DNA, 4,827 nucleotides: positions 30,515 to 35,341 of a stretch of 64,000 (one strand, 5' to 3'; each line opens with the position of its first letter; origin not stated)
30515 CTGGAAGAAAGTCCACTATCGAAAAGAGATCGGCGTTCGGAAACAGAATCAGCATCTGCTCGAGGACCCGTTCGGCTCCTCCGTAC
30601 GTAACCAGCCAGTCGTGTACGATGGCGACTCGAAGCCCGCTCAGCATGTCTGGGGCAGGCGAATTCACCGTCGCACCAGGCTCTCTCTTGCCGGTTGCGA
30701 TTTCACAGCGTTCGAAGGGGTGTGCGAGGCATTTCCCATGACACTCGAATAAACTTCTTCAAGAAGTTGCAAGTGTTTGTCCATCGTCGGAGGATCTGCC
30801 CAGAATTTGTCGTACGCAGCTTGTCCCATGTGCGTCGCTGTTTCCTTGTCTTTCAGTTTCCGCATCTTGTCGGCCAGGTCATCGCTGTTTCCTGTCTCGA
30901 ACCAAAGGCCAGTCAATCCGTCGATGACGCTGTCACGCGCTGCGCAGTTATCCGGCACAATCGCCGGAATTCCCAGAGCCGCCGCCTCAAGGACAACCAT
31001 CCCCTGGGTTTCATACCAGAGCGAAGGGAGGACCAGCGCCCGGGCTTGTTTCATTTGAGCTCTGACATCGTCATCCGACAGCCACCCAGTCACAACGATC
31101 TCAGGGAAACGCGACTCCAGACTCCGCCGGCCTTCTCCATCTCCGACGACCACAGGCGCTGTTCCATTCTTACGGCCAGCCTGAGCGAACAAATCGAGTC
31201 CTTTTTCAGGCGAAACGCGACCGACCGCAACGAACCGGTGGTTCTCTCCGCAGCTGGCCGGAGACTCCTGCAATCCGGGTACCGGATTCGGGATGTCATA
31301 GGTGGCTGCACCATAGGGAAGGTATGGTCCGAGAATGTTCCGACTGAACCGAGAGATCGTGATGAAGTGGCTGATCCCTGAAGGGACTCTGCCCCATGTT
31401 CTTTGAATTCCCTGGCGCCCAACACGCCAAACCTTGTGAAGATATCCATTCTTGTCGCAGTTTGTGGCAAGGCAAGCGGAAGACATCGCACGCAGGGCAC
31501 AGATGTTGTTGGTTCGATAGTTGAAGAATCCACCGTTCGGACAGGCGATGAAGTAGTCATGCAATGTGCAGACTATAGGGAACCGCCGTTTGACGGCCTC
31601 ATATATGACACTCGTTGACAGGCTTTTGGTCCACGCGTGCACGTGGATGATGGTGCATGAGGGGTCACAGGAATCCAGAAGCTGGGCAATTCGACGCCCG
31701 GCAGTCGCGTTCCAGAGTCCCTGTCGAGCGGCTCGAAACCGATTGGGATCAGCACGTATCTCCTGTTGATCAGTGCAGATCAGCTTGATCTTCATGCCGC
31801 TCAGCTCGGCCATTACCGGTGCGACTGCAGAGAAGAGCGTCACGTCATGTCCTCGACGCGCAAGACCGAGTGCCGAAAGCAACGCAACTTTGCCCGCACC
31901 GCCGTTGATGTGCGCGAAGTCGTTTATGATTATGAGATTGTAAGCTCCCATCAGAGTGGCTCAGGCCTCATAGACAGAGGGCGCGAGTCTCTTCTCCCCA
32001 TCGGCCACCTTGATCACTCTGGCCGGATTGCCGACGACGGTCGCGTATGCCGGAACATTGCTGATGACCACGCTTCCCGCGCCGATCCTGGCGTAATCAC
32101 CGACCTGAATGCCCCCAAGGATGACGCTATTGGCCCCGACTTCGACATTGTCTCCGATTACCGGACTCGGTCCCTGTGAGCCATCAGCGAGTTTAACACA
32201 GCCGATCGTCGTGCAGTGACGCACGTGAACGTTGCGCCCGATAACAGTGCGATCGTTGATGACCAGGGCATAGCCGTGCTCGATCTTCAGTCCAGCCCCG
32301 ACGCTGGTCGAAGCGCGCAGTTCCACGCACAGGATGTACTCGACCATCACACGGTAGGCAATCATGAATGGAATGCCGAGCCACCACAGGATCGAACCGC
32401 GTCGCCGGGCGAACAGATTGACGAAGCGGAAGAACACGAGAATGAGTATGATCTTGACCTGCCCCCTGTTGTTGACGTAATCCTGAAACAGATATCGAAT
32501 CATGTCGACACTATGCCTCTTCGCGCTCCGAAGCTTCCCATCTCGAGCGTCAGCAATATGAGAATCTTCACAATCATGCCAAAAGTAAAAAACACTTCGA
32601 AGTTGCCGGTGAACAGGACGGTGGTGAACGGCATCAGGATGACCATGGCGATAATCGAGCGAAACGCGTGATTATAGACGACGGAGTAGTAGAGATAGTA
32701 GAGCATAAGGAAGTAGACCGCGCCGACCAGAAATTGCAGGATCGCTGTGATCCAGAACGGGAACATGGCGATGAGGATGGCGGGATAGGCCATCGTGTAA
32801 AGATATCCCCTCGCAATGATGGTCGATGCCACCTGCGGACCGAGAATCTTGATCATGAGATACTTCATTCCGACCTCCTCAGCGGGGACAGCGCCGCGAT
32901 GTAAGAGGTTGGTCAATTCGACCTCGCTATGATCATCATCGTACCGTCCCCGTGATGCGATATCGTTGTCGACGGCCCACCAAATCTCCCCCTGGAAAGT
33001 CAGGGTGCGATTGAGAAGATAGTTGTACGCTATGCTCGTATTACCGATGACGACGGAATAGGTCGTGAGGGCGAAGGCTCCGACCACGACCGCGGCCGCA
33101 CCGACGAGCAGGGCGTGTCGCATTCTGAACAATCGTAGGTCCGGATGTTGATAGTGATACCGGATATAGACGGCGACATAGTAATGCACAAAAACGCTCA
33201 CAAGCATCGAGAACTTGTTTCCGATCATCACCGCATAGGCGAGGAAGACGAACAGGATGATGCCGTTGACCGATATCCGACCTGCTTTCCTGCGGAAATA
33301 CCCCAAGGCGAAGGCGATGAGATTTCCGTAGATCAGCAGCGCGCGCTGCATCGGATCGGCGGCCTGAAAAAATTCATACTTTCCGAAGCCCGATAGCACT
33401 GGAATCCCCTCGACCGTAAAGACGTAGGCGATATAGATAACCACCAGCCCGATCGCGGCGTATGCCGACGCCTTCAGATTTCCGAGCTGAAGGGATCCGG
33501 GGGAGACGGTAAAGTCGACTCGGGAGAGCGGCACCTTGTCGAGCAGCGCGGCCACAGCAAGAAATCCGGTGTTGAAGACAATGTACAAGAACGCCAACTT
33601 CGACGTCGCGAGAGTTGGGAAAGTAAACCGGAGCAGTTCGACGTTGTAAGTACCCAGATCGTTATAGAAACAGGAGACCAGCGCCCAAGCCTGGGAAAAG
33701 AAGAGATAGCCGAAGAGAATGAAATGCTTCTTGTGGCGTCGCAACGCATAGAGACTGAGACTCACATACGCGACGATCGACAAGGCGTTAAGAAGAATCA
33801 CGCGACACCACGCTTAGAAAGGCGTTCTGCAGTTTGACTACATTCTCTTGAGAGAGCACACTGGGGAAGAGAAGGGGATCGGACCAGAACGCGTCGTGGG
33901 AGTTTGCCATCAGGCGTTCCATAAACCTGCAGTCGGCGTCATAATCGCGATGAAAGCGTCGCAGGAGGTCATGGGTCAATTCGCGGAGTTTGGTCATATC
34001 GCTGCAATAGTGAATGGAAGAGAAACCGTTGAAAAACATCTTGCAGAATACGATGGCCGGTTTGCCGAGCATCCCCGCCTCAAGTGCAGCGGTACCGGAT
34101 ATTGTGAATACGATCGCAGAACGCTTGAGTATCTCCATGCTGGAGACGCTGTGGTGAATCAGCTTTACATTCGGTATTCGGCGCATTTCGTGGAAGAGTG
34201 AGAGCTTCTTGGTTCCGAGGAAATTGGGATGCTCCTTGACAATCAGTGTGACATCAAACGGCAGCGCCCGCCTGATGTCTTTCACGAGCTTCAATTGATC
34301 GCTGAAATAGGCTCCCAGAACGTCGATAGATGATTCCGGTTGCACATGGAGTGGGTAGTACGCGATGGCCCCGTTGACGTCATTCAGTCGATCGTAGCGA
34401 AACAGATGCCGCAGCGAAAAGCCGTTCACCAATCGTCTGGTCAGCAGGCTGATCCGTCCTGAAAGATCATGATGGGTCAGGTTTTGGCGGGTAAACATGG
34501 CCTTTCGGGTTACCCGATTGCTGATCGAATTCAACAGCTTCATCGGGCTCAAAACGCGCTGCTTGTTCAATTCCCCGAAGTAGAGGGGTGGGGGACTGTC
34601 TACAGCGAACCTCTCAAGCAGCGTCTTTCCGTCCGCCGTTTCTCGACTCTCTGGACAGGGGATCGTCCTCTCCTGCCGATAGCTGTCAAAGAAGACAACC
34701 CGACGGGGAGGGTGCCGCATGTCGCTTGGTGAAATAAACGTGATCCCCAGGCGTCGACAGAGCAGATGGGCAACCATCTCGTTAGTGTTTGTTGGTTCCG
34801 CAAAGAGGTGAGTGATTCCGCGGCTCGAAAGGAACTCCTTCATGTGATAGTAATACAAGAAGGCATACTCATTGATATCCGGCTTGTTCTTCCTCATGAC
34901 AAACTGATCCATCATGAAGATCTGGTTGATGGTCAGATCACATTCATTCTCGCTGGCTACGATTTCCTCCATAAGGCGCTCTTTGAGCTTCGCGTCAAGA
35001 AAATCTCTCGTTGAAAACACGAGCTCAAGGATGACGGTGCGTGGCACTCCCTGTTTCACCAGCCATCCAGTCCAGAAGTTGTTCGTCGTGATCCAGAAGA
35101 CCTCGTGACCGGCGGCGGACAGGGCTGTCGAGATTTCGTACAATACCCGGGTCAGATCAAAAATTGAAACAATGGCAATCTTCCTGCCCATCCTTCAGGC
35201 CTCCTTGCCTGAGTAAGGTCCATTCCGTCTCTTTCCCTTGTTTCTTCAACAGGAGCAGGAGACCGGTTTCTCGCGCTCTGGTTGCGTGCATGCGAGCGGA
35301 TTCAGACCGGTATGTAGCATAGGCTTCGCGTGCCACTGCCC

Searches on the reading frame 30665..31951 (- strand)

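Call 13: search_protein_families(library=pfam, proteins=[window:30665-31951:-], max_evalue=0.001)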
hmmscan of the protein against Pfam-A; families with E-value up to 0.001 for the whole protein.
window:30665-31951:- (428 aa): 6 families
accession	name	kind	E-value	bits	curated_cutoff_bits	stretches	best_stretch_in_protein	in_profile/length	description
PF00534.26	Glycos_transf_1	-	2.8e-25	89.3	26.4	1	237-381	15-171/172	Glycosyl transferases group 1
PF13692.12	Glyco_trans_1_4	-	1.3e-22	81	27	1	238-366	2-139/142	Glycosyl transferases group 1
PF13439.12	Glyco_transf_4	-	6.4e-11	43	28.5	1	17-224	2-166/170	Glycosyltransferase Family 4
PF13579.12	Glyco_trans_4_4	-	1.3e-08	35.8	29.7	1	17-134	1-105/158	Glycosyl transferase 4-like domain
PF20706.3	GT4-conflict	-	1e-05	25.2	26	1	292-345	270-323/385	Family 4 Glycosyltransferase in conflict systems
PF13524.12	Glyco_trans_1_2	-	5.6e-05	23.6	25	1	262-386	13-132/144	Glycosyl transferase-like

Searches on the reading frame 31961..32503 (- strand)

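Call 13: search_protein_families(library=pfam, proteins=[window:31961-32503:-], max_evalue=0.001)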
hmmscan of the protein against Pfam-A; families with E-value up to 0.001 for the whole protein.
window:31961-32503:- (180 aa): 3 families
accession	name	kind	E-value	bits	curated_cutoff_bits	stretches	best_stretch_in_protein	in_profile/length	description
PF00132.30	Hexapep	-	4.6e-13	48.7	27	1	114-146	2-34/36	Bacterial transferase hexapeptide (six repeats)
PF14602.12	Hexapep_2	-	1.8e-06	28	27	1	115-146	3-32/34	Hexapeptide repeat of succinyl-transferase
PF25084.1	LbH_EIF2B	-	4.4e-05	23.9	54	1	63-144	25-103/105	EIF2B subunit epsilon LbH domain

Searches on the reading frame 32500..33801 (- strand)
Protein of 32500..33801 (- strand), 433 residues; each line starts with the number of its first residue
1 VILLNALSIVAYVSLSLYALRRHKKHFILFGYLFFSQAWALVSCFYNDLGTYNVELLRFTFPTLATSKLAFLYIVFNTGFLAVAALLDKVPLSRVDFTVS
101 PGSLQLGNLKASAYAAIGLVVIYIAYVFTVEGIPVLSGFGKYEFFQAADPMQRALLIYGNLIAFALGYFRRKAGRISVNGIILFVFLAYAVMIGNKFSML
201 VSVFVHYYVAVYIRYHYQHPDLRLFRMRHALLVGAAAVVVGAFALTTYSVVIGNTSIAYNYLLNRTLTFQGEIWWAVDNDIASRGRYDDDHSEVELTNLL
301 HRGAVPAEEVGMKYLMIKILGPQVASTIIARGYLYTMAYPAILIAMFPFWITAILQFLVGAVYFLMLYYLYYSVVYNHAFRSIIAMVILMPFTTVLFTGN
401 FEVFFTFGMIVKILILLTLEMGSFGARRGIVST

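Call 13: search_protein_families(library=pfam, proteins=[window:32500-33801:-], max_evalue=0.001)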
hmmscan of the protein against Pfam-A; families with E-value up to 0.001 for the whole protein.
window:32500-33801:- (433 aa): 1 family
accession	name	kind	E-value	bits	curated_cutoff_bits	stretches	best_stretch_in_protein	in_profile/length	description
PF19982.4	DUF6418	-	7.9e-16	58.6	25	1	307-411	3-107/109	Family of unknown function (DUF6418)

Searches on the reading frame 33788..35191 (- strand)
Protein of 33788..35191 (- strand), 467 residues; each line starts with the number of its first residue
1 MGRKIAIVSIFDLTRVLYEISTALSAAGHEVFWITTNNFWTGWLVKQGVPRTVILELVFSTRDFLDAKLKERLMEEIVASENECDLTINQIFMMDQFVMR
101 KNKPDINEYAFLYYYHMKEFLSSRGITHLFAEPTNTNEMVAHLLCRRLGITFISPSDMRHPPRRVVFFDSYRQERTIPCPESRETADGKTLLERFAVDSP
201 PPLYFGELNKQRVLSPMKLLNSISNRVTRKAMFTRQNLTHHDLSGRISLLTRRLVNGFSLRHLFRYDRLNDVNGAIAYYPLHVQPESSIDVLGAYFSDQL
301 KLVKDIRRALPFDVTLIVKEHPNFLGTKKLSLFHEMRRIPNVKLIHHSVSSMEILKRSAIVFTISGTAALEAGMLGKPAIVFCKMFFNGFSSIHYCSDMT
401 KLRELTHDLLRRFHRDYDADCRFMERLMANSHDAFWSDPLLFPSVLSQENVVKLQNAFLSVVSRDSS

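Call 13: search_protein_families(library=pfam, proteins=[window:33788-35191:-], max_evalue=0.001)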
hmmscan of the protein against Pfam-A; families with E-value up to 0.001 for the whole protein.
window:33788-35191:- (467 aa): 2 families
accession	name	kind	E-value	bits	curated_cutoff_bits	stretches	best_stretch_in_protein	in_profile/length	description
PF05159.20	Capsule_synth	-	8.6e-08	32.4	20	1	269-389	140-268/310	Capsule polysaccharide biosynthesis protein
PF02684.21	LpxB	-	3.2e-05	23.4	22.6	1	336-385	240-289/374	Lipid-A-disaccharide synthetase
